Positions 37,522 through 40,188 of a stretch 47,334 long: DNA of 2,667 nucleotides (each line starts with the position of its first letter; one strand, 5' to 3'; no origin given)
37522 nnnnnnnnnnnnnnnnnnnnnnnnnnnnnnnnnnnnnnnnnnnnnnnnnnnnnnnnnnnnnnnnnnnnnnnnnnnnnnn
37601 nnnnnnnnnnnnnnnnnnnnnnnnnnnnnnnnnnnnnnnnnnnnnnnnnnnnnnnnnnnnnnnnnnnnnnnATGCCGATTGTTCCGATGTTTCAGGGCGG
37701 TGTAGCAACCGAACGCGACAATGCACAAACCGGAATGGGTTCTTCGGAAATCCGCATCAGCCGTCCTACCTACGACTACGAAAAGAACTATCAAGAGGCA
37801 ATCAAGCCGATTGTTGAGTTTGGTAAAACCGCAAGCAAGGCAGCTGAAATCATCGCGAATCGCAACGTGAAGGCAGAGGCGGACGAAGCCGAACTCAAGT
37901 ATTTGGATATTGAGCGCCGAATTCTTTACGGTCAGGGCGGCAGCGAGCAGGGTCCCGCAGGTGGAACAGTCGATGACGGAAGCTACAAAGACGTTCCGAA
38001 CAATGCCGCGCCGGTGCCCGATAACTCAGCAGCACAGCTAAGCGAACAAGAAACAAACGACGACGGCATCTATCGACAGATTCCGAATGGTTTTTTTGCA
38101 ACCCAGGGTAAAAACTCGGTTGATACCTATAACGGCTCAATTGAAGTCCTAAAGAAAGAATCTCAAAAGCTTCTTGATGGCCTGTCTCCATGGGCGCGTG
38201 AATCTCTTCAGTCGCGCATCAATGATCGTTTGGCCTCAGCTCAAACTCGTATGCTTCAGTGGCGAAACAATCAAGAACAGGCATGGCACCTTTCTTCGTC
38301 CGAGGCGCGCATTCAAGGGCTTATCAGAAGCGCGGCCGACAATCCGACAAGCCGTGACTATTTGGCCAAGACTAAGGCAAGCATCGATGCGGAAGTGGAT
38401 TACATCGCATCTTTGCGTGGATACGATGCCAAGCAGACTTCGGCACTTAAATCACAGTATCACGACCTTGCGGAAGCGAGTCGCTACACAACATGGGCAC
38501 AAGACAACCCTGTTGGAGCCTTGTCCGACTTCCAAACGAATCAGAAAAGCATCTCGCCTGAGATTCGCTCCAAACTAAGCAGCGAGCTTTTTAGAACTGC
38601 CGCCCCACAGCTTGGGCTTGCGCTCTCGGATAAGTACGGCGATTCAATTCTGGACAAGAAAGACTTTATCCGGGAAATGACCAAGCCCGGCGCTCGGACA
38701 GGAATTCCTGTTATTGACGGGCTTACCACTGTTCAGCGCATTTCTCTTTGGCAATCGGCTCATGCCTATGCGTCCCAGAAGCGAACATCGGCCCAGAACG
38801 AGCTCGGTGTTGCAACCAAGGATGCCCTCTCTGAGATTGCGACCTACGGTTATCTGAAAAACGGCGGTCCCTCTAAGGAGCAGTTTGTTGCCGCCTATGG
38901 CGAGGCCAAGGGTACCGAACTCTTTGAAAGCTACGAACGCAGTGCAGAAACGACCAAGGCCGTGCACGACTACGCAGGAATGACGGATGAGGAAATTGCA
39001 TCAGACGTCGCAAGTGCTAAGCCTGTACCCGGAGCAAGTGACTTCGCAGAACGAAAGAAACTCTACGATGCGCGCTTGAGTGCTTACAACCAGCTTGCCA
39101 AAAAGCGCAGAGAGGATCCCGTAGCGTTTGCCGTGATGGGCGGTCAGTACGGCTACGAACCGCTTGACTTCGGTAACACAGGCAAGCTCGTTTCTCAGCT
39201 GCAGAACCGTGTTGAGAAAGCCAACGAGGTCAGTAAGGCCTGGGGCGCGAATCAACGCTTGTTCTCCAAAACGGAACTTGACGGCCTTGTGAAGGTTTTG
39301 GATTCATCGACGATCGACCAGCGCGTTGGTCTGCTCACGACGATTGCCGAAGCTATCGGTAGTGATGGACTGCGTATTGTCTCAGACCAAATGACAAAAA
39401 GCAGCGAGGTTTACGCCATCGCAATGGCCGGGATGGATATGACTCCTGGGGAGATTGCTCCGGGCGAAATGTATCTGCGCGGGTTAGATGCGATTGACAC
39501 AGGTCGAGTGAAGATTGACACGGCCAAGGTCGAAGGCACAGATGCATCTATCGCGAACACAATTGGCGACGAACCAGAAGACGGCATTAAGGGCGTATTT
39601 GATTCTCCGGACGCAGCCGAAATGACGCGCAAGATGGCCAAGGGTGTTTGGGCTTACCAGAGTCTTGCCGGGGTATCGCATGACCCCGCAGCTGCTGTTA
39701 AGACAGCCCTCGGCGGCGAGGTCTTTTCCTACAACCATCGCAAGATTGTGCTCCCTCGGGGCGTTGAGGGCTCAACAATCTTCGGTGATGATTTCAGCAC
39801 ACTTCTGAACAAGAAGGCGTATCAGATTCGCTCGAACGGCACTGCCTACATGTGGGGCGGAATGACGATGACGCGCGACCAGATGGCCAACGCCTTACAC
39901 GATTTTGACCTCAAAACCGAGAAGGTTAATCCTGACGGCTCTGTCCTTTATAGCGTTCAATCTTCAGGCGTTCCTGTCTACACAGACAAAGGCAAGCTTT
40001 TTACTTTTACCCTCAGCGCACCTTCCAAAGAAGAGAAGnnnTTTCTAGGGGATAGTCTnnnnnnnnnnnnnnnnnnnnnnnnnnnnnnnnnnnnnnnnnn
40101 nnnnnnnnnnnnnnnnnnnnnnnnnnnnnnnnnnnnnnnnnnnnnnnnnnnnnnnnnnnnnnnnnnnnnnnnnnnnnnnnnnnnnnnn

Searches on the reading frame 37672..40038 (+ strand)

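Call 29: search_protein_families(library=ncbifam, proteins=[window:37672-40038:+], max_evalue=0.00001)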
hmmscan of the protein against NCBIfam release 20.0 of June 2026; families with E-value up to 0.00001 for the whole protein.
window:37672-40038:+ (789 aa): 0 families

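Call 33: search_protein_families(library=phrogs, proteins=[window:37672-40038:+], max_evalue=0.00001)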
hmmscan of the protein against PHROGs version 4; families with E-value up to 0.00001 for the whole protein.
window:37672-40038:+ (789 aa): 4 families
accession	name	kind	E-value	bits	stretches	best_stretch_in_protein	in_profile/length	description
phrog_992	-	head and packaging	8.1e-32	111.7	1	291-787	272-762/764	head protein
phrog_1044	-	lysis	5.4e-13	49.1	1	343-513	384-534/900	endolysin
phrog_37988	-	unknown function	9.1e-09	35.2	1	362-592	310-542/920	-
phrog_24166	-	unknown function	6e-07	29.2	1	372-483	305-414/772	-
